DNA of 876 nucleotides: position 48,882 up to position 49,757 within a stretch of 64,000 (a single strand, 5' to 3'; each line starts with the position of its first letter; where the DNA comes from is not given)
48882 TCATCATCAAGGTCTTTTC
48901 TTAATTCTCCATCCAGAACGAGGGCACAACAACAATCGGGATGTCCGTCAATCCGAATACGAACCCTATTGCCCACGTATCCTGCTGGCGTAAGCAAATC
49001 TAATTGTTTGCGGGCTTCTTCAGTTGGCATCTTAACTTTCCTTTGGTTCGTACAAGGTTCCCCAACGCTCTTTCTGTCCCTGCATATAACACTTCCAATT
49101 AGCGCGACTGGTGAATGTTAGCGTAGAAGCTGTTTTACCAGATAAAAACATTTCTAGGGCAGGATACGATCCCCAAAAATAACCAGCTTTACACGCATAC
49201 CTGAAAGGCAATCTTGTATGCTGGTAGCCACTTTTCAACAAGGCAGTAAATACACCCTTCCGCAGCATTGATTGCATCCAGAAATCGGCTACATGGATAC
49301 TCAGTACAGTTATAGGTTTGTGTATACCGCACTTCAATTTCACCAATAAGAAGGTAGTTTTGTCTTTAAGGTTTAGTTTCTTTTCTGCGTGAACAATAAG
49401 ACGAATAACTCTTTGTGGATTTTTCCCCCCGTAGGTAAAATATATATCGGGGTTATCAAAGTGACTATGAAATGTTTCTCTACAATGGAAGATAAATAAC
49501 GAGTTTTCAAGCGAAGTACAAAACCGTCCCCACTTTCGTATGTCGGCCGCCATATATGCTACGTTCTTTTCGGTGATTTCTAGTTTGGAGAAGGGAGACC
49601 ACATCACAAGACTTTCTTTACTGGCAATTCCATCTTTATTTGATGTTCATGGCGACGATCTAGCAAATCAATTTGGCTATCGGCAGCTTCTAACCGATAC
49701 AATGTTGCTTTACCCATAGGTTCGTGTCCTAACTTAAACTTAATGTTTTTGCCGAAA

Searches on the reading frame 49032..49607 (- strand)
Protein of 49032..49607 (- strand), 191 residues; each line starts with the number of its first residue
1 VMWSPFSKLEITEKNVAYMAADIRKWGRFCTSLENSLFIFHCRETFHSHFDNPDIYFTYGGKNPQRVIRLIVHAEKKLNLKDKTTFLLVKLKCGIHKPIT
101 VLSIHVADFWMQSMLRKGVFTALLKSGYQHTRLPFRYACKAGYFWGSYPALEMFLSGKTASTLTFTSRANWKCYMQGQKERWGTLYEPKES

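Call 5: search_protein_families(library=pfam, proteins=[window:49032-49607:-], max_evalue=1)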
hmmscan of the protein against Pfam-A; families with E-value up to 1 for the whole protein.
window:49032-49607:- (191 aa): 0 families

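Call 6: search_protein_families(library=phrogs, proteins=[window:49032-49607:-], max_evalue=1)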
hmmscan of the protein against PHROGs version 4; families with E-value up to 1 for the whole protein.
window:49032-49607:- (191 aa): 0 families

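Call 14: find_homologous_proteins(query=A2, max_evalue=0.001)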
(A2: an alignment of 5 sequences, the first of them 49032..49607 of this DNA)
Query A2 (5 sequences) (191 aa, profile of the alignment): 3 proteins with E <= 0.001 among 3251 candidates.
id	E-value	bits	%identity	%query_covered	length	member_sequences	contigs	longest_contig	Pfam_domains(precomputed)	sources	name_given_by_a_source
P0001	2.2e-73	264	100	99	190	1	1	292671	-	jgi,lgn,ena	-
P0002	1.5e-56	209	28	45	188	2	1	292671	-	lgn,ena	-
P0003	4.8e-56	208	27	70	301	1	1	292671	PF00226.37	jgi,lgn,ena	-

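Call 22: find_encoding_contigs(protein=P0001, flank=3000, max_places=4)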
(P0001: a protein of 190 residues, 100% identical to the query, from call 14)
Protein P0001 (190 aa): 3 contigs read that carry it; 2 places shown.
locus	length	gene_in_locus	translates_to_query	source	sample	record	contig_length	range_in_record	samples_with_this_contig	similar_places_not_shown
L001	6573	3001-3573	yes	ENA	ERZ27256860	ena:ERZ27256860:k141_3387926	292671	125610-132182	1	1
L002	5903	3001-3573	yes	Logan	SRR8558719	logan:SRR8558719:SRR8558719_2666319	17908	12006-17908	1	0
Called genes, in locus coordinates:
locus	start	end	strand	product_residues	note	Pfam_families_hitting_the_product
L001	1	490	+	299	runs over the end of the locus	-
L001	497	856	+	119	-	-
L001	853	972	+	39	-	-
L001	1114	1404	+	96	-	-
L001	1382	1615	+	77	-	-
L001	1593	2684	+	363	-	PF00004:AAA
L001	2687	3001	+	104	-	-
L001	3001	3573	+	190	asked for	-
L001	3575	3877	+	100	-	-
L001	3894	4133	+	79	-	-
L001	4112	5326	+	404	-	-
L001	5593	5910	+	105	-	-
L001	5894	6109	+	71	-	-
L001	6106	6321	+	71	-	-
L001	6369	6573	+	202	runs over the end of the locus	-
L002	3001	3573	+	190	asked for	-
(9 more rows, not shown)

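Call 23: predict_structure(alignment_id=A2)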
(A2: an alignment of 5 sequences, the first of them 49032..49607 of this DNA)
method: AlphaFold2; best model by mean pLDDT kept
length: 191 residues; sequences in the alignment: 5
mean_pLDDT: 72.2   pTM: 0.77
mean pLDDT of the five models: 72.2, 72.0, 71.4, 69.2, 69.1
residues with pLDDT >= 90: 31; 70-90: 86; 50-70: 45; < 50: 29
segments of 3 or more residues with pLDDT < 50: 1-8, 24-27, 31-45
pLDDT, mean of each block of 10 residues (from residue 1): 46 65 50 43 47 65 76 93 85 70 84 86 77 77 83 94 74 75 85 47
secondary structure, 60 per line:
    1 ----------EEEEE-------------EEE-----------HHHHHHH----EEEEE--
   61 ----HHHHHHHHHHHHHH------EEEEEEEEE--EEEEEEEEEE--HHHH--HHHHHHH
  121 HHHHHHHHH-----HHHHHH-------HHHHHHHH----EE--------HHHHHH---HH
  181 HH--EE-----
elements in order: E11-15 E29-31 H43-49 E54-58 H65-78 E85-93 E96-105 H108-111 H114-129 H135-140 H148-155 H170-175 H179-182

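Call 25: search_protein_representatives(alignment_id=A2)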
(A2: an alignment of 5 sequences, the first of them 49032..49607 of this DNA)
Query: 5 sequences, 200 profile positions. Proteins with E-value up to 0.001 (for the whole library): 1138; up to 1e-10: 675; up to 1e-30: 7. The best 150 are listed.
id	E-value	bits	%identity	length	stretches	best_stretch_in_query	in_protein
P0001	6.9e-74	264.2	-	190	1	3-191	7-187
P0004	1.4e-70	253.4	-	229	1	5-198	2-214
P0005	1.0e-58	214.7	-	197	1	5-191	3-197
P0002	4.6e-57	209.3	-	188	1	1-197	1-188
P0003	1.5e-56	207.6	-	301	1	6-192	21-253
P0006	1.9e-42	161.6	-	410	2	28-161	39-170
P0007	5.3e-34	134.0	-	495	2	33-191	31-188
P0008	1.2e-29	119.8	-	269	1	12-194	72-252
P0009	1.2e-28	116.6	-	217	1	28-191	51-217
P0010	3.8e-27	111.6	-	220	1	25-177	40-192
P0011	6.2e-26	107.7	-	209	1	9-191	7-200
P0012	1.8e-25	106.2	-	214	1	29-177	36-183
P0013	1.9e-25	106.1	-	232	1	30-182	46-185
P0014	4.2e-25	105.0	-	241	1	3-195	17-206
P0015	5.7e-25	104.6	-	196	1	35-179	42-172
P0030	1.3e-21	93.6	-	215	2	93-180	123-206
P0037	5.8e-21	91.5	-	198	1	23-181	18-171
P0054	4.2e-20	88.7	-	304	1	28-180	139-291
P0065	8.3e-20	87.7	-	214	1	34-161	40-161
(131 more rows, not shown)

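Call 28: search_protein_families(library=pfam, alignment_id=A3, max_evalue=0.01)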
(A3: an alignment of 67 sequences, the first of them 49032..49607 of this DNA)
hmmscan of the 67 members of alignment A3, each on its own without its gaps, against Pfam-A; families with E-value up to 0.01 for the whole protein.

A. member 1, window:49032-49607:- (191 aa): 0 families

B. families by the number of members that match (of 67 scanned): 4 families
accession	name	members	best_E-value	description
PF00226.36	DnaJ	1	1.2e-14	DnaJ domain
PF11154.13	DUF2934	1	3.6e-12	Protein of unknown function (DUF2934)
PF18991.6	DUF5724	1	0.005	Family of unknown function (DUF5724)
PF03556.21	Cullin_binding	1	0.0086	Cullin binding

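Call 30: search_protein_families(library=phrogs, alignment_id=A3, max_evalue=0.001)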
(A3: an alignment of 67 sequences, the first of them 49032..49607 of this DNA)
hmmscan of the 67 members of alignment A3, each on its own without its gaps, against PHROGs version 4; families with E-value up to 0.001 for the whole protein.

A. member 1, window:49032-49607:- (191 aa): 0 families

B. families by the number of members that match (of 67 scanned): 3 families
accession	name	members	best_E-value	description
phrog_14336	-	1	5.9e-13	-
phrog_9210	-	1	0.00012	-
phrog_2778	-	1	0.0009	-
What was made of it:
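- No member has a PHROGs or Pfam structural hit (calls 28, 30).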

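Call 31: search_protein_families(library=ncbifam, alignment_id=A3, max_evalue=0.01)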
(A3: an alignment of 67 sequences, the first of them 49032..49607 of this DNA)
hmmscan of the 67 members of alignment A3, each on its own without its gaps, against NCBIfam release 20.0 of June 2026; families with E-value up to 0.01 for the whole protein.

A. member 1, window:49032-49607:- (191 aa): 0 families

B. families by the number of members that match (of 67 scanned): 14 families
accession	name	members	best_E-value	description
NF010892.0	PRK14299.1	1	8.2e-15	chaperone protein DnaJ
TIGR02349.1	DnaJ_bact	1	4.8e-13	molecular chaperone DnaJ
NF008035.0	PRK10767.1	1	1.2e-11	molecular chaperone DnaJ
NF010871.0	PRK14278.1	1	4.1e-11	molecular chaperone DnaJ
NF037946.1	terminal_TopJ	1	1.5e-10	terminal organelle assembly protein TopJ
NF007618.0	PRK10266.1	1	5.7e-10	curved DNA-binding protein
NF010885.0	PRK14292.1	1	2.1e-09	chaperone protein DnaJ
NF010894.0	PRK14301.1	1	3.4e-09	chaperone protein DnaJ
TIGR03835.1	termin_org_DnaJ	1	4.4e-09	terminal organelle assembly protein TopJ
NF010874.0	PRK14281.1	1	1.4e-08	chaperone protein DnaJ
NF010872.0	PRK14279.1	1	2.3e-08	molecular chaperone DnaJ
NF006948.0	PRK09430.1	1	0.0004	co-chaperone DjlA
NF050028.1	CldAdptActJ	1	0.00077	cold adaptation protein ActJcold adaptation protein ActJ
TIGR00714.1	hscB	1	0.0037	Fe-S protein assembly co-chaperone HscB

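Call 32: search_dna_similar(query=window:49032-49607:-, collection=phages, mode=protein, max_evalue=0.01, max_rows=30)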
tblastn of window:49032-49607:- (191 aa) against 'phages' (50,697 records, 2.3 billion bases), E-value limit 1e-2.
No match.

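Call 36: find_encoding_contigs(protein=P0008, flank=8000, max_places=3)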
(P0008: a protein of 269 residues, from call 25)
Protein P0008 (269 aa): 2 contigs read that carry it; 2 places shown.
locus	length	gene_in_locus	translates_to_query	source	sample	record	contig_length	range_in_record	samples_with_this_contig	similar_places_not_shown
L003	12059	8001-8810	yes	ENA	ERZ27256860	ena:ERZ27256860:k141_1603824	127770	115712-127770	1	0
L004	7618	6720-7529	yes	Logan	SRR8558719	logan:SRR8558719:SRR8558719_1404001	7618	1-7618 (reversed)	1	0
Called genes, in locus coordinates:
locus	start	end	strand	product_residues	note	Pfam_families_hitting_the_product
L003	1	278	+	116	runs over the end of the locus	-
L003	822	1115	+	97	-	-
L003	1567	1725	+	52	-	-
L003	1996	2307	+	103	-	-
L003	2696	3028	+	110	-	-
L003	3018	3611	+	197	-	PF01765:RRF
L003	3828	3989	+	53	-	-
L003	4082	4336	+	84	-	-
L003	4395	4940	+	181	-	-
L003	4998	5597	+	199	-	-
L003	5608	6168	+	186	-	-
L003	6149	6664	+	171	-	-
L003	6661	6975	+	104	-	-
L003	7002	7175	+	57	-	-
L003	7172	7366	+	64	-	-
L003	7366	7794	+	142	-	-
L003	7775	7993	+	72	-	-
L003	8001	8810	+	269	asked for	-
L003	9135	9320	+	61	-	-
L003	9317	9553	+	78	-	-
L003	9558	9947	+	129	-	PF05523:FdtA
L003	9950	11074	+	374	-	PF01068:DNA_ligase_A_M, PF14743:DNA_ligase_OB_2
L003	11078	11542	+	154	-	-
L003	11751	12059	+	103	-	?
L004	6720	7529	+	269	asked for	-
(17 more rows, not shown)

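Call 37: predict_structure(alignment_id=A3)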
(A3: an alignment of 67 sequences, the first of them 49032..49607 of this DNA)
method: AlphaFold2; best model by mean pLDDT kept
length: 191 residues; sequences in the alignment: 67
mean_pLDDT: 91.2   pTM: 0.89
mean pLDDT of the five models: 91.2, 90.3, 90.1, 90.0, 89.9
residues with pLDDT >= 90: 145; 70-90: 38; 50-70: 5; < 50: 3
segments of 3 or more residues with pLDDT < 50: 1-3
pLDDT, mean of each block of 10 residues (from residue 1): 64 87 89 88 92 94 90 97 96 89 97 97 93 86 93 98 95 95 96 60
secondary structure, 60 per line:
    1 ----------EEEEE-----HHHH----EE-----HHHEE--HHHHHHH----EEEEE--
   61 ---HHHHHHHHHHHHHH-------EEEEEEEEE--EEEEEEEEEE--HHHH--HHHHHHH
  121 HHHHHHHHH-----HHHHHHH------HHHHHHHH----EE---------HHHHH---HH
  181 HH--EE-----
elements in order: E11-15 H21-24 H43-49 E54-58 H64-77 E85-93 E96-105 H108-111 H114-129 H135-141 H148-155 H171-175 H179-182
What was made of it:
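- Tried and rejected: It was replaced by a 67-sequence model (pLDDT 91.2; call 37).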

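Call 40: find_homologous_proteins(query=A3, max_evalue=0.00001)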
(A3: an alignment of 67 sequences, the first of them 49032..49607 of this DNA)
Query A3 (67 sequences) (191 aa, profile of the alignment): 6 proteins with E <= 0.00001 among 3328 candidates.
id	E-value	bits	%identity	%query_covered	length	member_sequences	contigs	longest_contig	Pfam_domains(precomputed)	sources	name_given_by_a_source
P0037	3.5e-49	185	23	70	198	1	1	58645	-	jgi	jgi:hypothetical protein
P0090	1.3e-41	161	21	48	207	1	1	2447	-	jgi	jgi:hypothetical protein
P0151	3.1e-41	160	29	63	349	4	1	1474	-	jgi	-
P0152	2.0e-40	157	31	63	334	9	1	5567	-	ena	-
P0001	1.8e-32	131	100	99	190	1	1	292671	-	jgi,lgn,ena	-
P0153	3.2e-32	130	30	62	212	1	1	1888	-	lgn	-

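Call 41: find_encoding_contigs(protein=P0037, flank=10000, max_places=2)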
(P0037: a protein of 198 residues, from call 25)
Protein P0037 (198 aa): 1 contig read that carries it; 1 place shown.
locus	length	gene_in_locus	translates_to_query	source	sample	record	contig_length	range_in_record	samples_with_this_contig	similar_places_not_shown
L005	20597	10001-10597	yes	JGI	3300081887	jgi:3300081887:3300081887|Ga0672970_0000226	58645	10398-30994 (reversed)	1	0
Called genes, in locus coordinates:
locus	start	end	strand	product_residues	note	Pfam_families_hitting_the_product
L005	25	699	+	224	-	-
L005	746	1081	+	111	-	-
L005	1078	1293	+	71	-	-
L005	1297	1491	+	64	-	-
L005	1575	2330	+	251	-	-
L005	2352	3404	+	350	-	PF12224:Amidoligase_2 (faint)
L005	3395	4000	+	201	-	-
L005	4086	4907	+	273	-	-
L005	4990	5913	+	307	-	PF12224:Amidoligase_2 (faint)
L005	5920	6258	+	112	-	-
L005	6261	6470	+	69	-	-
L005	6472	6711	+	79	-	-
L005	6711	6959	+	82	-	-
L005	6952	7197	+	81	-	-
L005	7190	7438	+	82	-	-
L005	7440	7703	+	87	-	-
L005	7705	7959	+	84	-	-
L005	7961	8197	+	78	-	-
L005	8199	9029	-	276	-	PF01541:GIY-YIG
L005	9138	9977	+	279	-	-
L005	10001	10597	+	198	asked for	-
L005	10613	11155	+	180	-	-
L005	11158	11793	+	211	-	-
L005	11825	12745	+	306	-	PF14395:COOH-NH2_lig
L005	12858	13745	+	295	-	-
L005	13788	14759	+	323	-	-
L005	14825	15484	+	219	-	-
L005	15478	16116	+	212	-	-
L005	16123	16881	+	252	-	-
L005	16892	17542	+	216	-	PF07722:Peptidase_C26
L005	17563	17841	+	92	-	-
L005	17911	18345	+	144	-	PF13671:AAA_33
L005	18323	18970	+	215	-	-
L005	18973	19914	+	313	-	PF09511:RNA_lig_T4_1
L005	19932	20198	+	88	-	-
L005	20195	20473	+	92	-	-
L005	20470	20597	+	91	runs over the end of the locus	-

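Call 42: find_encoding_contigs(protein=P0010, flank=10000, max_places=2)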
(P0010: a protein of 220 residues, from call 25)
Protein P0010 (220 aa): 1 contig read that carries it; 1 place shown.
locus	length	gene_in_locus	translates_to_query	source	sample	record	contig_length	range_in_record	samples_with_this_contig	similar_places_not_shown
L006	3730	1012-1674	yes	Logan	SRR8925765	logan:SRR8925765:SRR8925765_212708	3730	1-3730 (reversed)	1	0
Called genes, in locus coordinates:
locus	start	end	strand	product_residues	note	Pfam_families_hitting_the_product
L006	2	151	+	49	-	?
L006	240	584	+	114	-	-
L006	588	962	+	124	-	PF14020:DUF4236 (weak)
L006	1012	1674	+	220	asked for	-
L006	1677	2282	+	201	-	-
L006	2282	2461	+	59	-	-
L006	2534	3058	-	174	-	PF04664:OGFr_N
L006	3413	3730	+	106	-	?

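Call 48: fold_search(model_id=the predicted structure, library=viral)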
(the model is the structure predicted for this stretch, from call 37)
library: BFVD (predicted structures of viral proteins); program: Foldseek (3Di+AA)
matches with E <= 10: 370; with E <= 0.001: 0
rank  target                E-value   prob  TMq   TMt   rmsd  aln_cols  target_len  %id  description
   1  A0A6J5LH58            1.4e-02  0.97  0.50  0.44   7.6       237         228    8  Uncharacterized protein [uncultured Caudovirales phage]
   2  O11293                5.8e-02  0.77  0.31  0.19   6.2       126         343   11  Uncharacterized protein [Molluscum contagiosum virus subtype 1]
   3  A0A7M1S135            6.1e-02  0.23  0.29  0.21  12.0       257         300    8  Uncharacterized protein [uncultured phage cr108_1]
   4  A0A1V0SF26            9.3e-02  0.23  0.24  0.13  11.0       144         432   12  Small RNA 2'-O-methyltransferase [Hokovirus HKV1]
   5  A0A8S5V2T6            1.1e-01  0.38  0.33  0.24  10.0       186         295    8  Uncharacterized protein [CrAss-like virus sp. ctelJ1]
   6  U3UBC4                1.3e-01  0.44  0.28  0.09   7.5       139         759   15  Conserved hypothetical pox protein [Squirrelpox virus]
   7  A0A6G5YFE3            3.3e-01  0.11  0.18  0.27  14.7       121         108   15  (no name in the UniProt tables at hand)
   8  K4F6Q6                3.3e-01  0.03  0.11  0.15  13.2       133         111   14  Sigma 54 modulation protein/ribosomal protein S30EA [Cronobacter phage vB_CsaM_GAP32]
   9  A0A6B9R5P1            3.7e-01  0.33  0.27  0.09   7.3       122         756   10  (no name in the UniProt tables at hand)
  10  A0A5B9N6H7            5.0e-01  0.15  0.36  0.27   9.7       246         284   11  Uncharacterized protein [Aeromonas phage 4_4572]
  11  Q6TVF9                5.3e-01  0.51  0.29  0.08   4.3       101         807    7  Uncharacterized protein [Bovine papular stomatitis virus]
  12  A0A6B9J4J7            6.0e-01  0.30  0.28  0.34   3.9        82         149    7  Uncharacterized protein [Photobacterium phage PDCC-1]
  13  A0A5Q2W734            6.4e-01  0.09  0.16  0.14  11.3       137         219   17  (no name in the UniProt tables at hand)
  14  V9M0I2                6.8e-01  0.12  0.23  0.29   5.1        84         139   12  Uncharacterized protein [Vibrio phage VP4B]
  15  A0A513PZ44            6.8e-01  0.12  0.23  0.19  12.5       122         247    9  Initiator protein NS1 (Fragment) [Porcine bocavirus 1]
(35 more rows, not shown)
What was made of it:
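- Closest known: BFVD model A0A6J5LH58. Same: It is the best viral structural match: Foldseek E 0.014, probability 0.97, TM 0.50/0.44 (call 48).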

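Call 49: search_solved_structures(query=A3, max_evalue=10)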
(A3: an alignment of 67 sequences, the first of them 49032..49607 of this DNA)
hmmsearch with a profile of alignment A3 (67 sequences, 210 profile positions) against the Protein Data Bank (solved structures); distinct sequences matched with E-value up to 10: 2.
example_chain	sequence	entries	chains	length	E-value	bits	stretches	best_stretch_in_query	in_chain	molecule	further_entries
5l3s_A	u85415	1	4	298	1.9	11.5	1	138-188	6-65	Signal recognition particle 54 kDa protein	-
5l3v_A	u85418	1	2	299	1.9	11.5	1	138-188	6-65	Signal recognition particle 54 kDa protein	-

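Call 59: find_related_loci(query=A5, collection=viral_contigs, flank=8000)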
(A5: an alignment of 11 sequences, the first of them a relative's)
Query A5 (220 aa) in viral_contigs; peptide patterns used: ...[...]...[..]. (x = any residue, [..] = any of these).
19 stretches matched a pattern; 8 encode a relative of the query (tblastn E <= 1e-3); 8 distinct loci.
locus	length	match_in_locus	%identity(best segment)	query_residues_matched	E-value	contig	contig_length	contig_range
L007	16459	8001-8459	37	44-218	6e-28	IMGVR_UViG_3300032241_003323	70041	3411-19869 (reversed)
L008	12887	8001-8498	34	24-218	5e-27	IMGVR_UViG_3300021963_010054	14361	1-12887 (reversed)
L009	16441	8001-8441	37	50-218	2e-26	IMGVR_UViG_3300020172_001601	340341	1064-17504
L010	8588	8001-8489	35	38-218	3e-26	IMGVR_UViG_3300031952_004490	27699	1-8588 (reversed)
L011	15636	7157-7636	35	37-218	3e-26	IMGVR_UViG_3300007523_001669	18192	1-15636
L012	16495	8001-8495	34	52-206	4e-23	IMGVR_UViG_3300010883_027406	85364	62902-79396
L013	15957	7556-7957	39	48-187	6e-23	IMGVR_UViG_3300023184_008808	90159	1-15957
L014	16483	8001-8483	33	7-172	1e-20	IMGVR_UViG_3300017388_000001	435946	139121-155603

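Call 60: find_related_loci(query=A5, collection=genome_contigs, flank=8000)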
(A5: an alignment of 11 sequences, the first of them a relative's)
Query A5 (220 aa) in genome_contigs; peptide patterns used: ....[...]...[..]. (x = any residue, [..] = any of these).
19 stretches matched a pattern, but none encodes a relative of the query by tblastn (E <= 1e-3).
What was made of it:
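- Tried and rejected: It worked with an 11-sequence sub-alignment (calls 59, 60).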

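Call 63: search_protein_families(library=pfam, proteins=[L007:1720-2976:+, L007:3053-4105:+, L007:4105-4650:+, L007:4664-7429:+, L007:7417-7902:+, L007:8520-9122:+, L007:9122-9712:+, L007:9672-10139:+, L007:10139-11224:+, L007:11441-12604:+], max_evalue=0.01)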
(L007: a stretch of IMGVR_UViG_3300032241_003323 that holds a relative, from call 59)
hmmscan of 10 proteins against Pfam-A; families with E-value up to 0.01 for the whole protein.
L007:1720-2976:+ (419 aa): 2 families
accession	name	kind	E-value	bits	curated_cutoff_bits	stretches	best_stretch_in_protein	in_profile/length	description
PF00535.33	Glycos_transf_2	-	6.8e-12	46.1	23.3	1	23-145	1-131/168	Glycosyl transferase family 2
PF08241.18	Methyltransf_11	-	0.00044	21.3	21.2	1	275-336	34-94/95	Methyltransferase domain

L007:3053-4105:+ (351 aa): 4 families
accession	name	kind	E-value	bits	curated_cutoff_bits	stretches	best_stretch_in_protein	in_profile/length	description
PF00004.35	AAA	-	4.3e-14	53.5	21.2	1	142-258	1-131/131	ATPase family associated with various cellular activities (AAA)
PF13191.12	AAA_16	-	0.0025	18.8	32.6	1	139-178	24-63/167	AAA ATPase domain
PF20720.3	nSTAND3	-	0.0042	17.2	27.2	0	140-202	18-74/155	Novel STAND NTPase 3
PF13401.12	AAA_22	-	0.0095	16.7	27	0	139-179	5-45/130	AAA domain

L007:4105-4650:+ (182 aa): 0 families

L007:4664-7429:+ (922 aa): 3 families
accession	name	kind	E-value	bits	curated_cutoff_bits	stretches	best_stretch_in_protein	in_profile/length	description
PF17657.6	DNA_pol3_finger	-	8.8e-39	132.9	22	1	255-424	4-164/166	Bacterial DNA polymerase III alpha subunit finger domain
PF07733.18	DNA_pol3_alpha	-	3.1e-23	83.1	23.9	1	84-248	100-259/260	Bacterial DNA polymerase III alpha NTPase domain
PF14579.12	HHH_6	-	4.9e-11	43.1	25.6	1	499-565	1-74/90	Helix-hairpin-helix motif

L007:7417-7902:+ (162 aa): 0 families

L007:8520-9122:+ (201 aa): 2 families
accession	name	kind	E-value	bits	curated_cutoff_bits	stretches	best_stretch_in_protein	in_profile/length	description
PF24999.1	LAMB4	-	0.0039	17.4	27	0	171-192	34-55/66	Laminin subunit beta-4-like domain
PF18326.6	RFX5_N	-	0.0065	16.7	25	0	167-190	8-31/59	RFX5 N-terminal domain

L007:9122-9712:+ (197 aa): 1 family
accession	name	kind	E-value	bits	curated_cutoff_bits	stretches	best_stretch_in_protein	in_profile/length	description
PF18894.6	PhageMetallopep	-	5.1e-08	33.5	23.7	1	21-177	3-128/134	Putative phage metallopeptidase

L007:9672-10139:+ (156 aa): 0 families

L007:10139-11224:+ (362 aa): 1 family
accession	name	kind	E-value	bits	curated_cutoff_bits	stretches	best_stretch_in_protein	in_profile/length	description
PF01368.27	DHH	-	2.2e-10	41.3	28.1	1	33-183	1-125/125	DHH family, N-terminal domain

L007:11441-12604:+ (388 aa): 0 families

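Call 64: search_protein_families(library=phrogs, proteins=[L007:1720-2976:+, L007:3053-4105:+, L007:4105-4650:+, L007:4664-7429:+, L007:7417-7902:+, L007:8520-9122:+, L007:9122-9712:+, L007:9672-10139:+, L007:10139-11224:+, L007:11441-12604:+], max_evalue=0.001)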
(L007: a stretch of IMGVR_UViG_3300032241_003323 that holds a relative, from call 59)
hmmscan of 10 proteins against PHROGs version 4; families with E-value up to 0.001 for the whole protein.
L007:1720-2976:+ (419 aa): 0 families

L007:3053-4105:+ (351 aa): 8 families
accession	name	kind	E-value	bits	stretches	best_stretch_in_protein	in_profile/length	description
phrog_7485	-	unknown function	4.4e-23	82.9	1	114-277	202-380/430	-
phrog_2376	-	other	2.8e-16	60.8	1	74-333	19-265/363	ATPase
phrog_3757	-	unknown function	6.2e-12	46.6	1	113-295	100-292/367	-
phrog_10440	-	unknown function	2.8e-08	33.7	1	135-279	228-373/483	-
phrog_30773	-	unknown function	9.2e-08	31.8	1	214-304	290-378/666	-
phrog_8638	-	unknown function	1.1e-07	31.9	1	132-302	298-485/568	-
phrog_10401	-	other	0.00016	21.6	0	186-265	512-593/667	ATPase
phrog_50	-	DNA, RNA and nucleotide metabolism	0.00028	21.1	1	117-179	344-409/570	DnaC-like helicase loader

L007:4105-4650:+ (182 aa): 1 family
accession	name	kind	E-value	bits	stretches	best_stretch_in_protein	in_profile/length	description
phrog_23621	-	unknown function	4.1e-17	63.6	1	9-177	4-164/177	-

L007:4664-7429:+ (922 aa): 6 families
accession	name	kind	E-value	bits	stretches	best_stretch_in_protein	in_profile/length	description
phrog_405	-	DNA, RNA and nucleotide metabolism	1.7e-132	444.5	1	84-843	441-1045/1190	DNA polymerase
phrog_11165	-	DNA, RNA and nucleotide metabolism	8.7e-74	249.9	1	20-545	38-577/782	DNA polymerase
phrog_12219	-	DNA, RNA and nucleotide metabolism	3.4e-64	218.5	1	85-556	1-501/823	DNA polymerase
phrog_21652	-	DNA, RNA and nucleotide metabolism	3e-40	139.2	1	83-419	69-425/476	DNA polymerase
phrog_4335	-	unknown function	2.4e-17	64.2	1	425-542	10-128/421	-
phrog_20695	-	DNA, RNA and nucleotide metabolism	1e-07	32.2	1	498-557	49-110/440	DNA binding protein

L007:7417-7902:+ (162 aa): 0 families

L007:8520-9122:+ (201 aa): 1 family
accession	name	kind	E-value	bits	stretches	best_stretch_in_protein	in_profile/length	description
phrog_3550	-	unknown function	0.00025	22.3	1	146-198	10-61/79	-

L007:9122-9712:+ (197 aa): 1 family
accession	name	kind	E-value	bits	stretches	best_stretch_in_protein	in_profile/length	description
phrog_513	-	integration and excision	0.00024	21.6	0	133-186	138-185/208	transposase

L007:9672-10139:+ (156 aa): 0 families

L007:10139-11224:+ (362 aa): 0 families

L007:11441-12604:+ (388 aa): 0 families
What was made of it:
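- The gene lies in a replication module, not a morphogenesis module, in the DnaE clade (calls 63, 64).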

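Call 67: search_protein_families(library=pfam, alignment_id=A6, max_evalue=0.0001)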
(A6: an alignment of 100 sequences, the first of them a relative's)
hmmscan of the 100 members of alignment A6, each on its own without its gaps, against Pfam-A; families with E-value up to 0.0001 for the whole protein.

A. member 1, L003:2696-3025:+ (110 aa): 0 families

B. families by the number of members that match (of 100 scanned): 59 families (the first 25 are shown)
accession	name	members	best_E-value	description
PF17657.6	DNA_pol3_finger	5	1.5e-40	Bacterial DNA polymerase III alpha subunit finger domain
PF07733.18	DNA_pol3_alpha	5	7.3e-26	Bacterial DNA polymerase III alpha NTPase domain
PF14579.12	HHH_6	5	1.5e-13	Helix-hairpin-helix motif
PF12224.13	Amidoligase_2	3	5.9e-19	Putative amidoligase enzyme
PF00004.35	AAA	3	9.3e-15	ATPase family associated with various cellular activities (AAA)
PF13578.12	Methyltransf_24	3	7.7e-12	Methyltransferase domain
PF18894.6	PhageMetallopep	3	2.3e-09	Putative phage metallopeptidase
PF08241.18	Methyltransf_11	2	8.2e-22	Methyltransferase domain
PF13489.12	Methyltransf_23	2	3.1e-18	Methyltransferase domain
PF04542.20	Sigma70_r2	2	6.3e-15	Sigma-70 region 2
PF04545.22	Sigma70_r4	2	2.1e-12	Sigma-70, region 4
PF01368.27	DHH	2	3.8e-12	DHH family, N-terminal domain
PF14890.11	Intein_splicing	2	1.8e-08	Intein splicing domain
PF13704.12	Glyco_tranf_2_4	2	3.1e-06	Glycosyl transferase family 2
PF08281.18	Sigma70_r4_2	2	3.7e-06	Sigma-70, region 4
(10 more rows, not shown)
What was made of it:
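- A third Amidoligase_2 match among the neighbours (call 67) is probably the ORF 3.6 kb upstream of the family gene in L014.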
